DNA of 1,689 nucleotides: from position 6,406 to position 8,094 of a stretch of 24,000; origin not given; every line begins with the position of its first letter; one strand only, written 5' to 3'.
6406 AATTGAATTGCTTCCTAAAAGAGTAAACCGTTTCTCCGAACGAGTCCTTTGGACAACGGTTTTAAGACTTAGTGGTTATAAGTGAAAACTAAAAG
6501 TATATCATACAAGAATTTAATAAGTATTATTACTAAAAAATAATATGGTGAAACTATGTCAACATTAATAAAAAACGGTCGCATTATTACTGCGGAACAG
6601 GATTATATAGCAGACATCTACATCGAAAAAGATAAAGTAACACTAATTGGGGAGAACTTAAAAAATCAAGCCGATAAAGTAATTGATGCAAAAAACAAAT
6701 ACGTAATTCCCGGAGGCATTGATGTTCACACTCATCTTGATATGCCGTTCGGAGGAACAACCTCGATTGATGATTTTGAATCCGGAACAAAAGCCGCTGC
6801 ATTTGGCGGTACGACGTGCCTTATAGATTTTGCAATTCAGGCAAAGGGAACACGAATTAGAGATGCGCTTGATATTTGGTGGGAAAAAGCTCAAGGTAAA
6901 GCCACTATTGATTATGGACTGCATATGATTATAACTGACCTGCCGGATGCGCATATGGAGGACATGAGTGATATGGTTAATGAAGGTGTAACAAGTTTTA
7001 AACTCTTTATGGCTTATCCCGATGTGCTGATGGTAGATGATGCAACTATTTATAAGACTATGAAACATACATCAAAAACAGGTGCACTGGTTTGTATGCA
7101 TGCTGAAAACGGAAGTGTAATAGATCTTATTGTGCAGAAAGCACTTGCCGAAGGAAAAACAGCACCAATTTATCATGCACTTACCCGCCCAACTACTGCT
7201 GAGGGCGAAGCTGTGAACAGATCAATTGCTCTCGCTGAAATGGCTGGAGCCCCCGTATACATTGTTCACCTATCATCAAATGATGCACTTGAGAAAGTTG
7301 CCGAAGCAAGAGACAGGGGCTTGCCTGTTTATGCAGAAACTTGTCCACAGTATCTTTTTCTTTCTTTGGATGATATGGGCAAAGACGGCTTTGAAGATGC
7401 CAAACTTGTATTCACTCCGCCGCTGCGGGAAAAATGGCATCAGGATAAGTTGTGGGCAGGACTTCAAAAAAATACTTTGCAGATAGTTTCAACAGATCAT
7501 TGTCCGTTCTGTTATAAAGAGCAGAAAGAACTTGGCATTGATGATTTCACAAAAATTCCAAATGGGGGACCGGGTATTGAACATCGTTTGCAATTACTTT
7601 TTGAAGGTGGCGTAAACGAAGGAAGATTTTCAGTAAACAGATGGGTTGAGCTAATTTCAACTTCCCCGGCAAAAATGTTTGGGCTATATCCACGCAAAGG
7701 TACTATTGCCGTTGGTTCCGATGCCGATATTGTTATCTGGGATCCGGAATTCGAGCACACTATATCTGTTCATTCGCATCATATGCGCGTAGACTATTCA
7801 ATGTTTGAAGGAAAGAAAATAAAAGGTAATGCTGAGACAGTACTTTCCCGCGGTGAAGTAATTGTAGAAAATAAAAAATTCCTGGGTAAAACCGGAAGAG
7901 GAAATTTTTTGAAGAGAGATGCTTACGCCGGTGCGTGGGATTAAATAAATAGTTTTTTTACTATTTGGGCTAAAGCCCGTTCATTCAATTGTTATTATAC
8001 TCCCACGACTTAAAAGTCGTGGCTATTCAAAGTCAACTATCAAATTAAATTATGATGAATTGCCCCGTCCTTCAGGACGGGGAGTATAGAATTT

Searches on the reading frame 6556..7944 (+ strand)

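Call 10: search_protein_families(library=pfam, proteins=[window:6556-7944:+], max_evalue=0.01)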
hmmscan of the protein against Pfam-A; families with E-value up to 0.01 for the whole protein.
window:6556-7944:+ (462 aa): 2 families
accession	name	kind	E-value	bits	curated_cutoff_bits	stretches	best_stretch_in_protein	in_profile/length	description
PF01979.26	Amidohydro_1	-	5.9e-21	75.5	25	1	49-434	1-343/345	Amidohydrolase family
PF07969.17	Amidohydro_3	-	9.8e-19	68.6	29.7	2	355-420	404-469/472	Amidohydrolase family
